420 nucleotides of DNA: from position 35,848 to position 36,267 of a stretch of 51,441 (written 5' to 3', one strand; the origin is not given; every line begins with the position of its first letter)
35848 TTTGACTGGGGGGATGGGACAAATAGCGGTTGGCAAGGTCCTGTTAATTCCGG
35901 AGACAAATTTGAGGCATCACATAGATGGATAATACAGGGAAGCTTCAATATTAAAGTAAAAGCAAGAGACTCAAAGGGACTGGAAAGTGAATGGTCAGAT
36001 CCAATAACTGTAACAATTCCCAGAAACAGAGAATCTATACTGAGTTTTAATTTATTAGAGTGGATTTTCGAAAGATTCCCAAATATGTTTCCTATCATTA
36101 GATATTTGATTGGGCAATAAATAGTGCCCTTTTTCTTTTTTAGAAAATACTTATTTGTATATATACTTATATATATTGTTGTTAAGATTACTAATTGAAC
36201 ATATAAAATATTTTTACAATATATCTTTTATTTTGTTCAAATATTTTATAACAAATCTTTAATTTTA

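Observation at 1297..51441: Fourteen unrelated secreted proteins share a C-terminal cassette: PKD-like module, P-R-x-[RK] junction and a terminal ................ tail (candidate sorting/anchoring/processing signal)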

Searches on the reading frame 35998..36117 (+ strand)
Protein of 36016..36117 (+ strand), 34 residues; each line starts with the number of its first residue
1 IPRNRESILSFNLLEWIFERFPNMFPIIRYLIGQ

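Call 6: search_protein_families(library=ncbifam, max_evalue=10, proteins=[window:36016-36117:+])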
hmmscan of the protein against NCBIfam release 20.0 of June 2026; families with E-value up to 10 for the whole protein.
seq(34 aa): 0 families

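Call 7: search_protein_families(library=pfam, max_evalue=10, proteins=[window:36016-36117:+])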
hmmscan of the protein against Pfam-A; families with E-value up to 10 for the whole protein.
seq(34 aa): 0 families

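Call 54: search_protein_representatives(alignment_id=A7)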
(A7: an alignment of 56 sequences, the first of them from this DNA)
Query: 56 sequences, 39 profile positions. Proteins with E-value up to 0.001 (for the whole library): 1808; up to 1e-10: 300; up to 1e-30: 0. The best 150 are listed.
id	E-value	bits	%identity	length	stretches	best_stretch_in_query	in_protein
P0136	2.4e-17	78.8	-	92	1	1-39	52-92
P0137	3.4e-17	78.4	-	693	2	1-37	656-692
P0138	4.2e-17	78.0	-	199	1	1-39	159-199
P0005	4.4e-16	74.8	-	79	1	2-39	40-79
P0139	7.4e-16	74.1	-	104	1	1-39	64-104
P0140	1.2e-15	73.4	-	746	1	2-39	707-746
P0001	1.2e-15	73.3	-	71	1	1-39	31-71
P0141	1.4e-15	73.1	-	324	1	1-39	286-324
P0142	1.7e-15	72.9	-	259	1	1-39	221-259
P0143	2.5e-15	72.4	-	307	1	2-39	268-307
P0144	3.2e-15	72.0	-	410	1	1-39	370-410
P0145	4.0e-15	71.7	-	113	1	1-39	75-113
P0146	4.6e-15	71.5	-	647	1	1-39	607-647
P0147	5.0e-15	71.4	-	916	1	1-39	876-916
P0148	5.6e-15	71.3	-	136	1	1-39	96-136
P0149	5.9e-15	71.2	-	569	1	2-39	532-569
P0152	7.2e-15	70.9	-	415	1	1-39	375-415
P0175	6.7e-14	67.8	-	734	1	1-39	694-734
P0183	1.1e-13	67.1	-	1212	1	1-39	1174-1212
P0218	6.4e-13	64.7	-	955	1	2-39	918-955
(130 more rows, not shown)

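Call 62: list_cluster_members(proteins=[P0137, P0140, P0144, P0146, P0147, P0183, P0175, P0149, P0152, P0218])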
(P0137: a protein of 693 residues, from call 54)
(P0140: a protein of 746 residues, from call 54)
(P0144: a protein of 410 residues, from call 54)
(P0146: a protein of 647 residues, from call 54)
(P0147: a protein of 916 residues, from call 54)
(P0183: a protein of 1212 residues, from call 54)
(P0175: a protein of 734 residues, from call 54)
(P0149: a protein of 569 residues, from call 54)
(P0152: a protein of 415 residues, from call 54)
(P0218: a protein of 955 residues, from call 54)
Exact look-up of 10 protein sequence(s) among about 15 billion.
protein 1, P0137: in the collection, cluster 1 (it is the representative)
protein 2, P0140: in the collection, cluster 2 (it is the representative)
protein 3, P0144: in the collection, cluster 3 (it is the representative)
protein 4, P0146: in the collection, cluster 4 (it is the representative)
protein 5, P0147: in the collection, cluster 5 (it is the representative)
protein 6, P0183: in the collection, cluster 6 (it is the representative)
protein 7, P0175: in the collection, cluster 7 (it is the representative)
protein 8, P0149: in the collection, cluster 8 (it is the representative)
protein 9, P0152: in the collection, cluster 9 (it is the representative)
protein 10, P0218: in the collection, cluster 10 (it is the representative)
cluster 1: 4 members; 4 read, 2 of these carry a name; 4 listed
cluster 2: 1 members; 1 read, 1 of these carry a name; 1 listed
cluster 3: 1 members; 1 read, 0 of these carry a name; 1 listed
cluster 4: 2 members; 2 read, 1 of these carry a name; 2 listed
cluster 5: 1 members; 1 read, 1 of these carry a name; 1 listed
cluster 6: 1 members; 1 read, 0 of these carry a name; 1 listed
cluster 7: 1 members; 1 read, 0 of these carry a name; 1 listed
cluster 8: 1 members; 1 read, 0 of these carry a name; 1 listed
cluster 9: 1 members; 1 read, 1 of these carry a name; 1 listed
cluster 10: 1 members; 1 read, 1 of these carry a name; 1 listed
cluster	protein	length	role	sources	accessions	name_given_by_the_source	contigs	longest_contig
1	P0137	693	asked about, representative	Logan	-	-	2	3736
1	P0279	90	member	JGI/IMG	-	hypothetical protein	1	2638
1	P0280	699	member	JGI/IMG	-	hypothetical protein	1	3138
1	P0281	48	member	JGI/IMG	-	-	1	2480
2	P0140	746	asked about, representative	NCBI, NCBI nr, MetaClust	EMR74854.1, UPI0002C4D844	PKD domain protein [Thermoplasmatales archaeon SCGC AB-540-F20] | status=active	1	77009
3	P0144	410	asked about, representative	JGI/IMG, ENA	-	-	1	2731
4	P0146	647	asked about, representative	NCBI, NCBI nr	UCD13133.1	MAG: LamG domain-containing protein [Thermoplasmatales archaeon]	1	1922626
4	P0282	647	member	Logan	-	-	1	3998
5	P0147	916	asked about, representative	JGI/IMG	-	hypothetical protein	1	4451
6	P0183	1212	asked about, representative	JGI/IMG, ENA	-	-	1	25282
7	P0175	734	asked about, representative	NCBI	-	-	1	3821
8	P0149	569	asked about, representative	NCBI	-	-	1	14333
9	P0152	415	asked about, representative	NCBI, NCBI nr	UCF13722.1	MAG: right-handed parallel beta-helix repeat-containing protein [Thermoplasmatales ...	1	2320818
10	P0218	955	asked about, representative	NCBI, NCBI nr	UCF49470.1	MAG: PKD domain-containing protein [Thermoplasmatales archaeon]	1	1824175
